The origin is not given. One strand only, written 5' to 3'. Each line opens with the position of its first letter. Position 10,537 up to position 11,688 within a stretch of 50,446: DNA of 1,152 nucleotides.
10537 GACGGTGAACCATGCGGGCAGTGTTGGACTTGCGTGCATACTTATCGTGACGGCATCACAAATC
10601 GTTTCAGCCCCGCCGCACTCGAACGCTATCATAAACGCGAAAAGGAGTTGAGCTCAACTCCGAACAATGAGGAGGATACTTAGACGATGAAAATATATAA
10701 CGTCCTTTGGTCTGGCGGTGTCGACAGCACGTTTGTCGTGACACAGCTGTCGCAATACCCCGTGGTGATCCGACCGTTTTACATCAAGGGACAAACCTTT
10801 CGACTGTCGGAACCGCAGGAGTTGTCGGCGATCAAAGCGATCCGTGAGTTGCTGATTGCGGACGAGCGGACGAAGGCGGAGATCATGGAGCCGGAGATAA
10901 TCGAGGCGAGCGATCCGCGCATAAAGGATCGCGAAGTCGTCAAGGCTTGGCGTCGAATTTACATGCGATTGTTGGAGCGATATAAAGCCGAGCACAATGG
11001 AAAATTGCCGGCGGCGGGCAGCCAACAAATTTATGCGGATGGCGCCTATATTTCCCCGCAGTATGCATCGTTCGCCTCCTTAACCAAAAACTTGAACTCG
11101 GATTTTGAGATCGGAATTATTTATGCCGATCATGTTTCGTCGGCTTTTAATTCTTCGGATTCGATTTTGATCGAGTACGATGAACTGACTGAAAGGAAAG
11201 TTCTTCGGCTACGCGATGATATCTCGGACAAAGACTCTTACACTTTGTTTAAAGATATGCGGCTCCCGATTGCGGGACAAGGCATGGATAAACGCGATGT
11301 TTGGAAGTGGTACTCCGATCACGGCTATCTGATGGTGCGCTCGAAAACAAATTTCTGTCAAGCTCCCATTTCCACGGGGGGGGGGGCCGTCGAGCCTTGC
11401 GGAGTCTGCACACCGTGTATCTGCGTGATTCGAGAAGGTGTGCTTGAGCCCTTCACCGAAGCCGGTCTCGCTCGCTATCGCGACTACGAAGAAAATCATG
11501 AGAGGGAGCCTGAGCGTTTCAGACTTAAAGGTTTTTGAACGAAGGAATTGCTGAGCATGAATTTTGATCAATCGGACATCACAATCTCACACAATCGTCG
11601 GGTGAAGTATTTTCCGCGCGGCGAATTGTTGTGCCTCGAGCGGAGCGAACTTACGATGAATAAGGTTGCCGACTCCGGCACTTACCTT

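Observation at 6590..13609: Uncharacterised carrier-protein-dependent operon combining an adenylating enzyme, two QueC-like ATPases and a CitC-like nucleotidyltransferase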

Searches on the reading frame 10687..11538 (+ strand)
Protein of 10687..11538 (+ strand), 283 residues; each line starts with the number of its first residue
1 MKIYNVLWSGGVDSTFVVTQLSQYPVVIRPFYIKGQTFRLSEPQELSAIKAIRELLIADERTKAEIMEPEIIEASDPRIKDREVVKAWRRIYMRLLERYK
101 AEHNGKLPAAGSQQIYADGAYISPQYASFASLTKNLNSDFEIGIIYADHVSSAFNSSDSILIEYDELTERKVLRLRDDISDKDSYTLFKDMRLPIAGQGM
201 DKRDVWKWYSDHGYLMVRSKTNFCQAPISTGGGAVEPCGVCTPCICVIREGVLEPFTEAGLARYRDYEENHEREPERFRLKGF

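Call 3: search_protein_families(library=pfam, proteins=[window:10687-11538:+], max_evalue=0.01)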
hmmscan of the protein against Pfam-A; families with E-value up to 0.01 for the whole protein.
window:10687-11538:+ (283 aa): 0 families

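Call 4: search_protein_families(library=ncbifam, proteins=[window:10687-11538:+], max_evalue=0.01)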
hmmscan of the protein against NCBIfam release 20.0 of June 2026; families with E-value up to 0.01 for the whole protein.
window:10687-11538:+ (283 aa): 0 families

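Call 12: search_protein_families(library=padloc, proteins=[window:10687-11538:+], max_evalue=0.01)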
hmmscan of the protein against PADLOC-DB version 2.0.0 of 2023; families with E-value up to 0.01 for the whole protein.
window:10687-11538:+ (283 aa): 1 family
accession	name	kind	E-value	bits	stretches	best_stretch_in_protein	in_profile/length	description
PDLC00911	QueC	-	0.00099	17.3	0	5-55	9-57/190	QueC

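Call 13: find_encoding_contigs(protein=window:10687-11538:+, flank=10000, max_places=8)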
Protein window:10687-11538:+ (283 aa): no gene with exactly this product is on record in the collection.

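Call 14: find_homologous_proteins(query=window:10687-11538:+)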
Query window:10687-11538:+ (283 aa): 59 proteins with E <= 0.001 among 707 candidates.
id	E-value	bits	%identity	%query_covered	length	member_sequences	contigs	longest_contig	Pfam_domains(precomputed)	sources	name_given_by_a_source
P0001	8.5e-189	644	100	100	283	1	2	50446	-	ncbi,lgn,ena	-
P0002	5.7e-120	418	66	100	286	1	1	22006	-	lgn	-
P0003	6.2e-120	418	66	100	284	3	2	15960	-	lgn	-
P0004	2.7e-119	416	66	100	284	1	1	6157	-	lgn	-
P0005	3.3e-119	415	66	100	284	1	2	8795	-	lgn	-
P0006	7.2e-119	414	66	100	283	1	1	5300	-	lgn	-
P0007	8.1e-119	414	65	100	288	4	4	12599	-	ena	-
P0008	1.2e-118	413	66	100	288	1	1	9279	-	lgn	-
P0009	1.4e-118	413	65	100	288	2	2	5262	-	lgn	-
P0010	1.7e-118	413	66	100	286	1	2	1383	-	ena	-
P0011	2.3e-118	413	65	100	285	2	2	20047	-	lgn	-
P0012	5.0e-118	411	65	100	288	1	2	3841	-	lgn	-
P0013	6.6e-118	411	65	100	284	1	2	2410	-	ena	-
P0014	7.6e-118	411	66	100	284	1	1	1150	-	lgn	-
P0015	8.8e-118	411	64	100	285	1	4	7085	-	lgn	-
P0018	5.6e-117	408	65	100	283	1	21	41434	-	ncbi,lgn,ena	-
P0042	1.1e-109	384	63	100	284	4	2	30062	-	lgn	-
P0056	1.0e-91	325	54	100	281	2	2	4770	PF06508.20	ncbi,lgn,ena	-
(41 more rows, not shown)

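Call 15: find_encoding_contigs(protein=P0018, flank=10000, max_places=4)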
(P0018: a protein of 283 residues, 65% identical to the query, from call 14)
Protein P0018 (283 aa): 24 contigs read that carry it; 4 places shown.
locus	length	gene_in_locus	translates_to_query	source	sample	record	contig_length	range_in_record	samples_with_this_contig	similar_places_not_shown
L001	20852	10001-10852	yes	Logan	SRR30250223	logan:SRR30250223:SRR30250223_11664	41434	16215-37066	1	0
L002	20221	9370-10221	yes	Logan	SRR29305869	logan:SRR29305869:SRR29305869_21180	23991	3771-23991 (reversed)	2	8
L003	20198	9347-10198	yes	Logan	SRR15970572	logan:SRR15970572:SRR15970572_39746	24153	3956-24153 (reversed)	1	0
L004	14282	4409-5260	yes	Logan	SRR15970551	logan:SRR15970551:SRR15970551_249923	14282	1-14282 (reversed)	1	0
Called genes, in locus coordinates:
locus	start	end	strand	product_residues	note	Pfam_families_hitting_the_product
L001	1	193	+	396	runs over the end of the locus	PF01041:DegT_DnrJ_EryC1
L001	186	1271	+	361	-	PF00483:NTP_transferase, PF12804:NTP_transf_3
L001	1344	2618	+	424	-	PF02655:ATP-grasp_3 (weak), PF15632:ATPgrasp_Ter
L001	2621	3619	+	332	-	PF03102:NeuB, PF08666:SAF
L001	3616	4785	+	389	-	PF02350:Epimerase_2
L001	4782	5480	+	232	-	PF02348:CTP_transf_3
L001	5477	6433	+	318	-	PF01522:Polysacc_deac_1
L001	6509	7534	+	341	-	-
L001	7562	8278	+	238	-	PF00106:adh_short, PF08659:KR, PF13561:adh_short_C2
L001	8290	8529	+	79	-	PF00550:PP-binding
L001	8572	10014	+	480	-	PF00501:AMP-binding, PF13193:AMP-binding_C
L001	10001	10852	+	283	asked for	-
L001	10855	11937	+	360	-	PF04443:LuxE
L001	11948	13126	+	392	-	PF05893:LuxC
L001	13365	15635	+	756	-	PF01073:3Beta_HSD (weak), PF01370:Epimerase, PF04321:RmlD_sub_bind, PF07993:NAD_binding_4 (weak), PF13439:Glyco_transf_4 (weak), PF13579:Glyco_trans_4_4 (weak), PF00534:Glycos_transf_1 (weak), PF13692:Glyco_trans_1_4, +1 more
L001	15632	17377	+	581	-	PF16889:Hepar_II_III_N, PF07940:Hepar_II_III_C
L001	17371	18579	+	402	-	PF02826:2-Hacid_dh_C (faint), PF03721:UDPG_MGDP_dh_N, PF00984:UDPG_MGDP_dh, PF03720:UDPG_MGDP_dh_C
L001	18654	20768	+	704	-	PF00107:ADH_zinc_N, PF01408:GFO_IDH_MocA, PF02894:GFO_IDH_MocA_C (weak), PF22725:GFO_IDH_MocA_C3 (weak)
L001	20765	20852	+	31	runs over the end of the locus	-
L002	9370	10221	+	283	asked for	-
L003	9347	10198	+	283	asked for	-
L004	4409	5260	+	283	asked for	-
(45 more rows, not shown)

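Call 16: find_encoding_contigs(protein=P0042, flank=10000, max_places=3)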
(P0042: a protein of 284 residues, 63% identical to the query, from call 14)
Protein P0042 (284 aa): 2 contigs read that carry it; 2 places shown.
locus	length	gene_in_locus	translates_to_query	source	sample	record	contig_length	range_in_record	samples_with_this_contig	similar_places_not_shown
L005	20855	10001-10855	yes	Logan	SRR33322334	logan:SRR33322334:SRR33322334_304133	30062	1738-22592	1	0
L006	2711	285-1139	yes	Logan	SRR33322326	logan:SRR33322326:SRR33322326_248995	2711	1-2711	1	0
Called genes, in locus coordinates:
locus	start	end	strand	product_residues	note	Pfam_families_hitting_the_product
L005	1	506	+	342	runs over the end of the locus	PF01555:N6_N4_Mtase (faint), PF13480:Acetyltransf_6, PF02388:FemAB (weak)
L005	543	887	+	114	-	-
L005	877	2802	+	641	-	PF01973:MptE-like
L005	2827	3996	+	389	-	PF02350:Epimerase_2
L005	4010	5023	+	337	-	PF03102:NeuB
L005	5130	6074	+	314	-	PF01522:Polysacc_deac_1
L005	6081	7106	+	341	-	-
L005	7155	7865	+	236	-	PF00106:adh_short, PF08659:KR, PF13561:adh_short_C2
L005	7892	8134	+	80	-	PF00550:PP-binding (weak)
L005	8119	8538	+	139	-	PF13669:Glyoxalase_4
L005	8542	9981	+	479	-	PF00501:AMP-binding, PF13193:AMP-binding_C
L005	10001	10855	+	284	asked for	-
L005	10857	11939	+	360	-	PF04443:LuxE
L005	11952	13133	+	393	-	PF05893:LuxC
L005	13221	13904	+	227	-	-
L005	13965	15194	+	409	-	PF01041:DegT_DnrJ_EryC1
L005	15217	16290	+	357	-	PF00571:CBS (faint), PF00483:NTP_transferase, PF12804:NTP_transf_3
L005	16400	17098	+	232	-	PF02348:CTP_transf_3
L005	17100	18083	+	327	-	PF00106:adh_short, PF01073:3Beta_HSD, PF01370:Epimerase, PF02719:Polysacc_synt_2, PF04321:RmlD_sub_bind, PF05368:NmrA, PF07993:NAD_binding_4, PF13460:NAD_binding_10, +1 more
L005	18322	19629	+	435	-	PF13173:AAA_14, PF13635:DUF4143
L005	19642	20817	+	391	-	PF13524:Glyco_trans_1_2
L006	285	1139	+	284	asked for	-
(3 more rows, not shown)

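Call 17: list_cluster_members(proteins=[P0001, P0018, P0056])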
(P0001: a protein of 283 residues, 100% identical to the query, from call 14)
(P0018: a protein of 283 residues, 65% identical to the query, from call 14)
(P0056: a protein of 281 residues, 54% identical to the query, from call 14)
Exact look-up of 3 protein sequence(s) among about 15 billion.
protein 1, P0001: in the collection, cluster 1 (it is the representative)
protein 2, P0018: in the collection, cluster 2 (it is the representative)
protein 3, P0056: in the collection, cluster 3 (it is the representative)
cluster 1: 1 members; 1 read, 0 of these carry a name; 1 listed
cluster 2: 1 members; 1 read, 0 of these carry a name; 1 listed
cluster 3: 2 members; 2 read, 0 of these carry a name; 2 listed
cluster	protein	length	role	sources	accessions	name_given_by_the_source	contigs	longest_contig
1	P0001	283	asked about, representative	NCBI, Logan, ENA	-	-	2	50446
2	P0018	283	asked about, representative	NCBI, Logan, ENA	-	-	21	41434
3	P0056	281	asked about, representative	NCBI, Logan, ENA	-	-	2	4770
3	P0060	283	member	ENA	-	-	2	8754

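Call 20: find_related_loci(query=A1, collection=genome_contigs, flank=10000)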
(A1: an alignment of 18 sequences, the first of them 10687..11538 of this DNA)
Query A1 (283 aa) in genome_contigs; peptide patterns used: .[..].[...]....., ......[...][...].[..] (x = any residue, [..] = any of these).
271 stretches matched a pattern; 20 encode a relative of the query (tblastn E <= 1e-3); 20 distinct loci.
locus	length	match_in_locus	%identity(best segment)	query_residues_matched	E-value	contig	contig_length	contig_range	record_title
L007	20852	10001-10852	65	1-283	6e-126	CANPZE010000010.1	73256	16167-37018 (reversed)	MAG: uncultured Lachnospiraceae bacterium isolate Lapin-002__bin9 genome assembly, contig: Lapin-002__NODE_429_length_73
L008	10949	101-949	65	1-283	1e-123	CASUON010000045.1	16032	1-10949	MAG: uncultured Lachnospiraceae bacterium isolate extra-ERR2136573.25_1677762965 genome assembly, contig: NODE_614_lengt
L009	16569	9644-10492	64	2-283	1e-119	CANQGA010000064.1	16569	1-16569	MAG: uncultured Lachnospiraceae bacterium isolate Lapin-007__bin11 genome assembly, contig: Lapin-007__NODE_1238_length_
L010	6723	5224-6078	62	1-283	3e-118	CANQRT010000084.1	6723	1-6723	MAG: Candidatus Gastranaerophilales bacterium isolate Lapin-023__bin89 genome assembly, contig: Lapin-023__NODE_14099_le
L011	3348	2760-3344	64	1-195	3e-76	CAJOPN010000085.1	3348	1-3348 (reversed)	uncultured Selenomonadaceae bacterium isolate Rumen_Coassembly_mag_2278 genome assembly, contig: k87_6686966, whole geno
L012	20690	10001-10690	31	1-265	4e-25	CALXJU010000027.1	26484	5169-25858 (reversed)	MAG: uncultured Clostridia bacterium isolate BRZ_EF__bin101 genome assembly, contig: BRZ_EF__NODE_2738_length_26484_cov_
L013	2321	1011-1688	30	1-261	5e-25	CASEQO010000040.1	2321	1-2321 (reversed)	uncultured Mycoplasmataceae bacterium isolate Batch3_idba_bin.331 genome assembly, contig: Batch3_idba_bin.331.fa_k87_82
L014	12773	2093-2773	27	5-265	2e-23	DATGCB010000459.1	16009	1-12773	MAG TPA_asm: Eudoraea sp. isolate SMAG_U9637 k141_379597, whole genome shotgun sequence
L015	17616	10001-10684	27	1-265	1e-22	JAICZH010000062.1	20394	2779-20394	MAG: Chitinophagaceae bacterium isolate LS_ISSM_2_bin.86 k141_5098402_length_20394_cov_20.1390, whole genome shotgun seq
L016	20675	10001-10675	28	1-264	3e-17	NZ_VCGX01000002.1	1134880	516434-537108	Marinobacter piscensis strain Abdou3 NODE_2_length_1134880_cov_80.857880, whole genome shotgun sequence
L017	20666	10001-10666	27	5-265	2e-13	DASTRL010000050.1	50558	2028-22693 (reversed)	MAG TPA_asm: Steroidobacteraceae bacterium isolate SMAG_U2251 k141_692351, whole genome shotgun sequence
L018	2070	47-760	25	1-275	2e-12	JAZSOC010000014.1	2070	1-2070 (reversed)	MAG: Candidatus Nanosyncoccus sp. isolate T1900044549_TS20190015.MAGScoT_cleanbin_000070 SGB_196_k141_4222288, whole gen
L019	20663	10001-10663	25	6-265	7e-12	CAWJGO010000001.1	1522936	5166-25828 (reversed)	MAG: uncultured proteobacterium isolate MFD04935.bin.1.171 genome assembly, contig: contig_4543, whole genome shotgun se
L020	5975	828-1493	28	6-265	4e-11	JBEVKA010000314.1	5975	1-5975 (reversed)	MAG: Steroidobacter sp. isolate T4R1BO_autometa_bin_27 T4R1BO_autometa_bin_27_k133_39557843, whole genome shotgun sequen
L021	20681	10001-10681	25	1-265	2e-9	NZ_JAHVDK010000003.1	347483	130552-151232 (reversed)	Inquilinus limosus strain SA128 Indigo76_contig_3, whole genome shotgun sequence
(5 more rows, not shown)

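Call 21: find_encoding_contigs(protein=P0001, flank=10000, max_places=4)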
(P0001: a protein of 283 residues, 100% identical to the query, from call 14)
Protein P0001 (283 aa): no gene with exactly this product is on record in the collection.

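Call 25: search_protein_families(library=pfam, proteins=[L007:2642-3565:+, L007:3893-5068:+, L007:5083-6048:+, L007:6045-6848:+, L007:10857-11939:+, L007:11952-13130:+, L007:13160-13972:+, L007:13969-14934:+, L007:14977-15717:+, L007:16551-17603:+], max_evalue=0.001)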
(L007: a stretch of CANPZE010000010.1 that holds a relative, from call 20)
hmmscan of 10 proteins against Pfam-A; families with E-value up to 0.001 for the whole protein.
L007:2642-3565:+ (307 aa): 2 families
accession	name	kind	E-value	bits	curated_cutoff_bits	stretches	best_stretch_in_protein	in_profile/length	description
PF00589.27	Phage_integrase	-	8.2e-31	107.5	27.1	1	119-296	7-171/172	Phage integrase family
PF14659.12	Phage_int_SAM_3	-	5.8e-12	46.1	22.6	1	3-57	2-56/58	Phage integrase, N-terminal SAM-like domain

L007:3893-5068:+ (391 aa): 6 families
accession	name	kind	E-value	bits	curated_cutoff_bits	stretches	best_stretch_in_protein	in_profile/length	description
PF13535.11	ATP-grasp_4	-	5.9e-26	91.4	27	1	144-287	1-158/160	ATP-grasp domain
PF07478.18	Dala_Dala_lig_C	-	5.9e-12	46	24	1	143-279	34-173/204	D-ala D-ala ligase C-terminus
PF02655.19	ATP-grasp_3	-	3.2e-11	44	23.2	1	112-284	3-159/160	ATP-grasp domain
PF02786.22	CPSase_L_D2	-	1.7e-10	41.2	19.8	1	142-312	35-207/211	Carbamoyl-phosphate synthase L chain, ATP binding domain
PF02222.28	ATP-grasp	-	5.2e-05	23.4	27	1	120-254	3-137/179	ATP-grasp domain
PF15632.11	ATPgrasp_Ter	-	0.00051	20.3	29.1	0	185-315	4-116/131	ATP-grasp in the biosynthetic pathway with Ter operon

L007:5083-6048:+ (321 aa): 3 families
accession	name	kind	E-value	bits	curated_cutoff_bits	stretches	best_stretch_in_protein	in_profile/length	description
PF00535.33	Glycos_transf_2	-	9.2e-25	88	23.3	1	6-167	1-164/168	Glycosyl transferase family 2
PF10111.15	Glyco_tranf_2_2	-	9.5e-06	25.7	27.3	1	6-118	1-117/276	Glycosyltransferase like family 2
PF13641.12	Glyco_tranf_2_3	-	1.6e-05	25.5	27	1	5-130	3-130/230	Glycosyltransferase like family 2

L007:6045-6848:+ (267 aa): 1 family
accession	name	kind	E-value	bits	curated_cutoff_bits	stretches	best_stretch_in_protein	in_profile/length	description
PF00132.30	Hexapep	-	1.3e-12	47.3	27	3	149-180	4-35/36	Bacterial transferase hexapeptide (six repeats)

L007:10857-11939:+ (360 aa): 1 family
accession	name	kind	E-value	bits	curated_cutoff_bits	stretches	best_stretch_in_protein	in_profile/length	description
PF04443.18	LuxE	-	3.4e-53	181.3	24.9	1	6-357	21-387/391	Acyl-protein synthetase, LuxE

L007:11952-13130:+ (392 aa): 1 family
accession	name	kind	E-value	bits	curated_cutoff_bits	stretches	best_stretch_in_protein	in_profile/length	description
PF05893.19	LuxC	-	2.8e-25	89.5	21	1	78-266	86-271/401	Acyl-CoA reductase (LuxC)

L007:13160-13972:+ (270 aa): 3 families
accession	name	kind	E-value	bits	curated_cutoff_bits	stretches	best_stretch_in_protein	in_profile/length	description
PF00456.26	Transketolase_N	-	1.3e-23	83.9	22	1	26-257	20-265/334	Transketolase, thiamine diphosphate binding domain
PF13292.11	DXP_synthase_N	-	5.7e-06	26.2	21.2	1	4-180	15-173/274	1-deoxy-D-xylulose-5-phosphate synthase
PF00676.26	E1_dh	-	2.6e-05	23.8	22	1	94-220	79-203/300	Dehydrogenase E1 component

L007:13969-14934:+ (321 aa): 4 families
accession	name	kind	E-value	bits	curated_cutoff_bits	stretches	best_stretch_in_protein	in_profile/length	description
PF02780.25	Transketolase_C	-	7.6e-29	100.6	25.9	1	192-312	1-124/124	Transketolase, C-terminal domain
PF02779.29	Transket_pyr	-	4.9e-26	91.9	27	1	28-172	17-167/174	Transketolase, pyrimidine binding domain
PF17147.9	PFOR_II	-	4.6e-05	24.2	27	1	202-284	2-88/102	Pyruvate:ferredoxin oxidoreductase core domain II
PF22613.1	Transketolase_C_1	-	0.0002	22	27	1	199-243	10-54/113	Transketolase-like TK C-terminal domain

L007:14977-15717:+ (246 aa): 4 families
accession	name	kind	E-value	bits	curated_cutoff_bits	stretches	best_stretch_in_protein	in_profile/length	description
PF13561.12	adh_short_C2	-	8.7e-39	133.9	27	1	16-245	8-235/236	Enoyl-(Acyl carrier protein) reductase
PF00106.31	adh_short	-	2.4e-29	102.7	26.6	1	5-189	1-183/195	short chain dehydrogenase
PF08659.16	KR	-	1.7e-09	38.3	22.6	1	7-166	3-160/180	KR domain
PF23441.1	SDR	-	0.00053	19.9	27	1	153-245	161-255/258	SDR-like rossmann domain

L007:16551-17603:+ (350 aa): 3 families
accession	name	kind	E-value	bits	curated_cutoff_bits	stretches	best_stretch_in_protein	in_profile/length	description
PF00535.33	Glycos_transf_2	-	2.5e-37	128.8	23.3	1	6-138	1-135/168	Glycosyl transferase family 2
PF10111.15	Glyco_tranf_2_2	-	1.5e-13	51.3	27.3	1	6-104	1-103/276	Glycosyltransferase like family 2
PF13641.12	Glyco_tranf_2_3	-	3.1e-08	34.3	27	1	5-116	3-121/230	Glycosyltransferase like family 2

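Call 32: search_protein_families(library=pfam, proteins=[window:10687-11538:+], max_evalue=1)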
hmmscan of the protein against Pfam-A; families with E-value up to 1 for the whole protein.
window:10687-11538:+ (283 aa): 1 family
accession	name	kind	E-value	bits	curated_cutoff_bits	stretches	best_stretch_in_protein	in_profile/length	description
PF06508.19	QueC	-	0.013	15.4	22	0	199-245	160-200/210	Queuosine biosynthesis protein QueC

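Call 33: search_solved_structures(query=A1, max_evalue=1, show_alignments=1)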
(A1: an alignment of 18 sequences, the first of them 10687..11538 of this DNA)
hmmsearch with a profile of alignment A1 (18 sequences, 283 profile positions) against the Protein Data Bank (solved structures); distinct sequences matched with E-value up to 1: 2.
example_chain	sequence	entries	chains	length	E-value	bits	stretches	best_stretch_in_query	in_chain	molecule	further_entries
6qvs_A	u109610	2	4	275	0.7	12.1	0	140-215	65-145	Beta-galactoside alpha-2,6-sialyltransferase 1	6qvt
4js1_A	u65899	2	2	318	0.9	11.7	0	140-215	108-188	Beta-galactoside alpha-2,6-sialyltransferase 1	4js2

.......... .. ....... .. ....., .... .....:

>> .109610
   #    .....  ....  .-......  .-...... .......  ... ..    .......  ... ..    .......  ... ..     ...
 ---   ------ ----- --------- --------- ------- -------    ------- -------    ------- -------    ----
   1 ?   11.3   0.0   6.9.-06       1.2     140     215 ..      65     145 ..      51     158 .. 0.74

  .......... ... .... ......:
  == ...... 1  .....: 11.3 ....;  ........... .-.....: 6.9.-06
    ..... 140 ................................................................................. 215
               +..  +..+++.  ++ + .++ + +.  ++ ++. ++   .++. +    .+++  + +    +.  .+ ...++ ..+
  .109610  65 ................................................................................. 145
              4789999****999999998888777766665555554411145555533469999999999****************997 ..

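Call 53: search_protein_representatives(alignment_id=A1)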
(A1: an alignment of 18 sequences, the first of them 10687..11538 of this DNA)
Query: 18 sequences, 283 profile positions. Proteins with E-value up to 0.001 (for the whole library): 710; up to 1e-10: 199; up to 1e-30: 11. The best 150 are listed.
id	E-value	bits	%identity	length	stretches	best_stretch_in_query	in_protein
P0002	5.8e-153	524.3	-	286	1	1-283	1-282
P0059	3.3e-87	308.5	-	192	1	93-283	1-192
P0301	1.9e-59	217.4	-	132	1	153-283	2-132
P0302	5.4e-55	202.8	-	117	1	1-109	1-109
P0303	9.7e-46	172.4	-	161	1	137-276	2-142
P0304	2.6e-39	151.3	-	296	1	1-271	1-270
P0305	1.1e-36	142.8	-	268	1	4-276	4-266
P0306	2.8e-36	141.4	-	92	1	200-283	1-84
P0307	3.2e-33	131.4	-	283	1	1-267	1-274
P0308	8.3e-32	126.7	-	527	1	3-270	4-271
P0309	2.0e-31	125.5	-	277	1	1-278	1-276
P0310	5.6e-30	120.7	-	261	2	125-271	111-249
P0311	8.7e-29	116.8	-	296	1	3-274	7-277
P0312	8.0e-28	113.7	-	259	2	1-92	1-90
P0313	1.5e-27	112.7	-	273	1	1-273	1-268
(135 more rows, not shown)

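Call 55: search_protein_families(library=pfam, alignment_id=A4, max_evalue=0.01)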
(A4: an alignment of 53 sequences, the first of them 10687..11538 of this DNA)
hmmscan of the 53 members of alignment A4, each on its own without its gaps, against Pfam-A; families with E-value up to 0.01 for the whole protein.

A. member 1, window:10687-11538:+ (283 aa): 0 families

B. families by the number of members that match (of 53 scanned): 6 families
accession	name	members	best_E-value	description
PF06508.19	QueC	43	7.9e-09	Queuosine biosynthesis protein QueC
PF17070.10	Thx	1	0.0018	30S ribosomal protein Thx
PF05861.17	PhnI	1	0.003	Bacterial phosphonate metabolism protein (PhnI)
PF01171.26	ATP_bind_3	1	0.0052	PP-loop family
PF06275.16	DUF1031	1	0.0074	Protein of unknown function (DUF1031)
PF09883.16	DUF2110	1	0.0089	DUF2110 central domain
